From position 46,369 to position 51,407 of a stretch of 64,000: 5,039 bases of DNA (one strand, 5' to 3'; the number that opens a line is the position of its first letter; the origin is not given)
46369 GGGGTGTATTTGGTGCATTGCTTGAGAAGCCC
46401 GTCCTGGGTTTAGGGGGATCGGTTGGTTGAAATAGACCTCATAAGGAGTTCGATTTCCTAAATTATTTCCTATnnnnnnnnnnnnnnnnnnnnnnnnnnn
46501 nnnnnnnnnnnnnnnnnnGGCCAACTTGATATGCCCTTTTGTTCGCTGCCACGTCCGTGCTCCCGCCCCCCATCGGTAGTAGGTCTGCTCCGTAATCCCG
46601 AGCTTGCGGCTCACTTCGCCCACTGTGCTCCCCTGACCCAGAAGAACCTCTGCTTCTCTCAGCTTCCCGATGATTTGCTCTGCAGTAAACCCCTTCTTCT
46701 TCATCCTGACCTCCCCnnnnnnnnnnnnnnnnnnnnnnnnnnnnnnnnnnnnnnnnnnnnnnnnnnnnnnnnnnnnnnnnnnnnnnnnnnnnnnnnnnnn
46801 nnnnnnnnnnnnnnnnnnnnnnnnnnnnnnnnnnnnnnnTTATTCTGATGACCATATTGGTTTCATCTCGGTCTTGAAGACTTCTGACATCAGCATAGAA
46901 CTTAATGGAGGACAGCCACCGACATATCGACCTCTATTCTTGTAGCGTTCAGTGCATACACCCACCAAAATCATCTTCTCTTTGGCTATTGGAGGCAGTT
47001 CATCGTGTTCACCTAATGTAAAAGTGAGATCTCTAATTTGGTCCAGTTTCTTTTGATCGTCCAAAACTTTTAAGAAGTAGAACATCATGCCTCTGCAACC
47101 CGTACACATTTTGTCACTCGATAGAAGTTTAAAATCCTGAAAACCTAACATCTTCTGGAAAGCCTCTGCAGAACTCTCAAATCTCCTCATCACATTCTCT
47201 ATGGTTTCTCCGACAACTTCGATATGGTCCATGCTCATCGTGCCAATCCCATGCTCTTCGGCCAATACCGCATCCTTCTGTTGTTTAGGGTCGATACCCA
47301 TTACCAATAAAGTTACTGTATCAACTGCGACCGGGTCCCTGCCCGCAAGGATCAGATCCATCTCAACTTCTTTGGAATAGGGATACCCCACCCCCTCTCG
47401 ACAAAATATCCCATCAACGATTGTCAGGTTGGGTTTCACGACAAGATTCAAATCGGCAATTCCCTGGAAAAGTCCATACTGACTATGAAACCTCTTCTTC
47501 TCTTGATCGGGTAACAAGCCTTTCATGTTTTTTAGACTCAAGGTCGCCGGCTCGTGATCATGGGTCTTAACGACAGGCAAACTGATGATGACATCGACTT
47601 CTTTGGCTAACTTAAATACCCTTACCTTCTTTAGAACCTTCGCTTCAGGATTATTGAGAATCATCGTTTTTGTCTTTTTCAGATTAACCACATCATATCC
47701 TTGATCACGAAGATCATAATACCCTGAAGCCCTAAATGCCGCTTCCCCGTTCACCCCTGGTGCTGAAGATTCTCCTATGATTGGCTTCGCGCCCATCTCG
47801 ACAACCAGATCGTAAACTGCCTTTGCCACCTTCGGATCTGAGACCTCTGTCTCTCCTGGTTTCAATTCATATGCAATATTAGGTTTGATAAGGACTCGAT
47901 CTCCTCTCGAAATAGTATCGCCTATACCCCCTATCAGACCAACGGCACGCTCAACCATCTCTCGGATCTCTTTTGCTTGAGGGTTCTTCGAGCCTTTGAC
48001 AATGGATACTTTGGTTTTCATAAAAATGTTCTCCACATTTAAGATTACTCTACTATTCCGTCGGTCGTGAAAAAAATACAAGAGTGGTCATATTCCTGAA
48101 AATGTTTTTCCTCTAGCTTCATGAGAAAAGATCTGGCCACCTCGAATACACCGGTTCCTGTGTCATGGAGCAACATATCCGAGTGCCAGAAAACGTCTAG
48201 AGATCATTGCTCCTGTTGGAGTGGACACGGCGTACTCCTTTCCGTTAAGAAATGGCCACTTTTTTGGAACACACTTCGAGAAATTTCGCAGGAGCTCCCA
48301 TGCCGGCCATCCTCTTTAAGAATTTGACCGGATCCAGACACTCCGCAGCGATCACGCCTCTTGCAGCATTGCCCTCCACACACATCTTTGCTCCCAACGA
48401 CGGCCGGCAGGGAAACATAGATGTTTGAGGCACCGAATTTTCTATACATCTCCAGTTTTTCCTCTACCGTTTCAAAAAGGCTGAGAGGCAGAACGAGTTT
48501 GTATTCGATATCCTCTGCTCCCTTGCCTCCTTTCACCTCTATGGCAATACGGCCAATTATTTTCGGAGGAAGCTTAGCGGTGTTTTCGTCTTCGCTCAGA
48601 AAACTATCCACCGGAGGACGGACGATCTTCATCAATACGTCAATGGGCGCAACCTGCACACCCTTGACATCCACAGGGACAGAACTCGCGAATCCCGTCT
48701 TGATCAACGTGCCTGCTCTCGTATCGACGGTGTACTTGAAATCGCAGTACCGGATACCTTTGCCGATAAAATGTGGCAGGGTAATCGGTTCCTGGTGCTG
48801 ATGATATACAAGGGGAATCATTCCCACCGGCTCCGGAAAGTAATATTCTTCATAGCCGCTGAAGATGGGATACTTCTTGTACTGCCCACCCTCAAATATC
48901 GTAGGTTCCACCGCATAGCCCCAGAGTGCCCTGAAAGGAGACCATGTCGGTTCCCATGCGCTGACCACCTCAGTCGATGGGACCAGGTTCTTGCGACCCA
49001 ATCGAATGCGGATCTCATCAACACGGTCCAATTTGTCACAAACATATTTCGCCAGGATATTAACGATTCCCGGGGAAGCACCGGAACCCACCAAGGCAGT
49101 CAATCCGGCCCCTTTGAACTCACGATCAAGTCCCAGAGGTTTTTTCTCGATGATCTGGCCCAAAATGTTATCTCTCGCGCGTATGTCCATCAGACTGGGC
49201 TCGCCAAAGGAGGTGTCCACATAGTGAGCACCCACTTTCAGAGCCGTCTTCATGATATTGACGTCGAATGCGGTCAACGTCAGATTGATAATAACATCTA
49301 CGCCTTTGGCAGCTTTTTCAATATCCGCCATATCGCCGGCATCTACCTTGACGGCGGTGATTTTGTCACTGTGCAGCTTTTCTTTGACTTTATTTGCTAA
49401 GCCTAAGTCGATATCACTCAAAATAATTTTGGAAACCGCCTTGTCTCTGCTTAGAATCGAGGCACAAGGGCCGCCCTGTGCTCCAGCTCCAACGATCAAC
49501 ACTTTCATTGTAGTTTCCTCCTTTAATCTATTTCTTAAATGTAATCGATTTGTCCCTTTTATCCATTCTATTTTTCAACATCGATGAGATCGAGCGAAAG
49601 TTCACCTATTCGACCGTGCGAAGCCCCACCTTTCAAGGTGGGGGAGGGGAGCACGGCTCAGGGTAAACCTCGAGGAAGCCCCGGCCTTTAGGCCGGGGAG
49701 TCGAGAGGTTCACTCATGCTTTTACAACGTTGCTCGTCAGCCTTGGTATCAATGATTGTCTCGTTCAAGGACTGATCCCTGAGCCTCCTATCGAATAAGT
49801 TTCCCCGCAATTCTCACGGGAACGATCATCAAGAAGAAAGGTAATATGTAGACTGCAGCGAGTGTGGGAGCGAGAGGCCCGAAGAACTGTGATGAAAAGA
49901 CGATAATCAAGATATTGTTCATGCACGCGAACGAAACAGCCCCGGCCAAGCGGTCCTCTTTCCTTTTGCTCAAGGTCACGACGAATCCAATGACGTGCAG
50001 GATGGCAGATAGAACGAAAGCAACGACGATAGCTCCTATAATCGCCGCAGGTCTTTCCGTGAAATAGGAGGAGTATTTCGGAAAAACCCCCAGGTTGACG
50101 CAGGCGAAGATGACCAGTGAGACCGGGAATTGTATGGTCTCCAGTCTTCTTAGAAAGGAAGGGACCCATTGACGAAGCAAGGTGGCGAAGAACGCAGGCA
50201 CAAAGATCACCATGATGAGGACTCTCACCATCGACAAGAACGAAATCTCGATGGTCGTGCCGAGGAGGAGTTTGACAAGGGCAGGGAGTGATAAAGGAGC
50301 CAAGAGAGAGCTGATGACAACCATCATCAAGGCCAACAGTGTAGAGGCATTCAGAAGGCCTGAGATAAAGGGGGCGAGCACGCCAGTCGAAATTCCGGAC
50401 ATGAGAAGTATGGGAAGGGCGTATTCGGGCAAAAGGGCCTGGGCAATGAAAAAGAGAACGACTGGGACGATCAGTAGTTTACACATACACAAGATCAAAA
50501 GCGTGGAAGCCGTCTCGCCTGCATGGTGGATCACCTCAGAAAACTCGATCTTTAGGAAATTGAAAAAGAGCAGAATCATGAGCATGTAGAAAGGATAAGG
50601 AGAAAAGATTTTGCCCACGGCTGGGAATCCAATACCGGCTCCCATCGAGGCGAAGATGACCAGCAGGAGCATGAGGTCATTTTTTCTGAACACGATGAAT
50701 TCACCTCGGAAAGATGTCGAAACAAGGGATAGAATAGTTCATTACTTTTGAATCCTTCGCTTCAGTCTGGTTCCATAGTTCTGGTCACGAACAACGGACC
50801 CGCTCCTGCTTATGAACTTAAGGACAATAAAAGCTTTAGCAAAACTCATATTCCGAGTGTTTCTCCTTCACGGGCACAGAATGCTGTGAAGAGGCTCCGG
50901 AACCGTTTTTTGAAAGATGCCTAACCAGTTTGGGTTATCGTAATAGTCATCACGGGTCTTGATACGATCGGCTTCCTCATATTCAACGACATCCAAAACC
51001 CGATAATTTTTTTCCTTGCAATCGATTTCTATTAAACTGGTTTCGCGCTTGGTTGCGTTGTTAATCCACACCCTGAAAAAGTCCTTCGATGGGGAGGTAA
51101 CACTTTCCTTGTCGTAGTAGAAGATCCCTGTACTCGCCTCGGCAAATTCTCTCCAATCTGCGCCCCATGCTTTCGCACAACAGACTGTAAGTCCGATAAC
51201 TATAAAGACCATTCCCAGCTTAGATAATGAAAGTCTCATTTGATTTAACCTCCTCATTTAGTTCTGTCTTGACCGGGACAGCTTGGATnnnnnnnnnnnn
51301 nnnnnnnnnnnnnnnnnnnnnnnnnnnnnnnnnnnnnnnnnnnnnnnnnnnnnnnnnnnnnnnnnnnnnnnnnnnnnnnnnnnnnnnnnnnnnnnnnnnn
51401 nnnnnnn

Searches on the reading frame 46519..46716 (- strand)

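Call 78: search_protein_families(library=ncbifam, proteins=[window:46519-46716:-], max_evalue=0.01)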
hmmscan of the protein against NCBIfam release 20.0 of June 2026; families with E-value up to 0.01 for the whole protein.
seq(66 aa): 1 family
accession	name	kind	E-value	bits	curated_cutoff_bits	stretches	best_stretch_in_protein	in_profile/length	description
NF033516.0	transpos_IS3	equivalog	0.0065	15.8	160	1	14-51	2-36/369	IS3 family transposase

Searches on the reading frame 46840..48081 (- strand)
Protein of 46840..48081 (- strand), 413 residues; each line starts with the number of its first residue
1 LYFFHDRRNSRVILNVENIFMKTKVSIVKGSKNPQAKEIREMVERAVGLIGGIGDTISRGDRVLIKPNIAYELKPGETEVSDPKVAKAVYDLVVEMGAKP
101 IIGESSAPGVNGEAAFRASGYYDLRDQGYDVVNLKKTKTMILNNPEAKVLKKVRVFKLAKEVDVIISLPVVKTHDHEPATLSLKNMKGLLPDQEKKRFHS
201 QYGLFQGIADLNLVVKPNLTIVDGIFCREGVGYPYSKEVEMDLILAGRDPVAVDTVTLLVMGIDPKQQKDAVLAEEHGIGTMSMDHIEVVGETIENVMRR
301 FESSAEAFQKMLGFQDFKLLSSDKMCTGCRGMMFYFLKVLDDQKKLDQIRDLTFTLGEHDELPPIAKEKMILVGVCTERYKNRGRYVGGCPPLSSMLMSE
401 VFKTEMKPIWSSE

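Call 8: search_protein_families(library=pfam, proteins=[window:46840-48081:-], max_evalue=0.01)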
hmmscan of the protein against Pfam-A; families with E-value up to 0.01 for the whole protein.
window:46840-48081:- (413 aa): 1 family
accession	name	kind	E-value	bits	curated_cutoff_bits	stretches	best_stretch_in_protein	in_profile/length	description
PF04015.17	DUF362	-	2.3e-44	152.3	24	1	63-257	1-198/200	Domain of unknown function (DUF362)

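Call 25: find_encoding_contigs(protein=window:46840-48081:-, flank=10000, max_places=10)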
Protein window:46840-48081:- (413 aa): no gene with exactly this product is on record in the collection.

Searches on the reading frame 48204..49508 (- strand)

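Call 8: search_protein_families(library=pfam, proteins=[window:48204-49508:-], max_evalue=0.01)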
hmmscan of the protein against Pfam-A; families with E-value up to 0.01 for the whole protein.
window:48204-49508:- (434 aa): 5 families
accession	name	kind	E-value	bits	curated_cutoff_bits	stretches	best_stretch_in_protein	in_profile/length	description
PF03435.24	Sacchrp_dh_NADP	-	1.5e-19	71.1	25.1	1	3-139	1-129/129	Saccharopine dehydrogenase NADP binding domain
PF16653.10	Sacchrp_dh_C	-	1.2e-07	32.5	31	1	143-381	1-236/265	Saccharopine dehydrogenase C-terminal domain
PF00056.29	Ldh_1_N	-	0.0021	18.6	27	1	1-74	1-74/141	lactate/malate dehydrogenase, NAD binding domain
PF02423.21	OCD_Mu_crystall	-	0.0025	17.3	24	1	5-96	134-221/314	Ornithine cyclodeaminase/mu-crystallin family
PF05368.20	NmrA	-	0.0072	16.4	27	1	2-82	4-81/298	NmrA-like family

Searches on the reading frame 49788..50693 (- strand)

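Call 8: search_protein_families(library=pfam, proteins=[window:49788-50693:-], max_evalue=0.01)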
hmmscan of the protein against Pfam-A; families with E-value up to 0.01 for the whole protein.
window:49788-50693:- (301 aa): 3 families
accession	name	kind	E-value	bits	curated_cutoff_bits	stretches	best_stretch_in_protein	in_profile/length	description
PF01758.21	SBF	-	8.8e-11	42.3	24.3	1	37-204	3-181/191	Sodium Bile acid symporter family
PF13593.11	SBF_like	-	1.8e-06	27.9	25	1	9-241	3-244/313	SBF-like CPA transporter family (DUF4137)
PF13813.11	MBOAT_2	-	0.0081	16.9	25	0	214-245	45-75/85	Membrane bound O-acyl transferase family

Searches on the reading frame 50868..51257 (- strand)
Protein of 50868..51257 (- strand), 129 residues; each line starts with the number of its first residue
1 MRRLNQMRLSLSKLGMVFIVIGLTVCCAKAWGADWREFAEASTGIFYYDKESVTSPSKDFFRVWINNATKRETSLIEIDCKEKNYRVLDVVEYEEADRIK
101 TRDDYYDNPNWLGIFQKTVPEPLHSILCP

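Call 54: search_protein_families(library=pfam, proteins=[window:50868-51257:-], max_evalue=0.001)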
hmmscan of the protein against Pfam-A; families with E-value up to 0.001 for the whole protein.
window:50868-51257:- (129 aa): 1 family
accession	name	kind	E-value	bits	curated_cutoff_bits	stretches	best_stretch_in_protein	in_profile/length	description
PF16747.10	Adhesin_E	-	4.5e-06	27.3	23.7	1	35-128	1-108/109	Surface-adhesin protein E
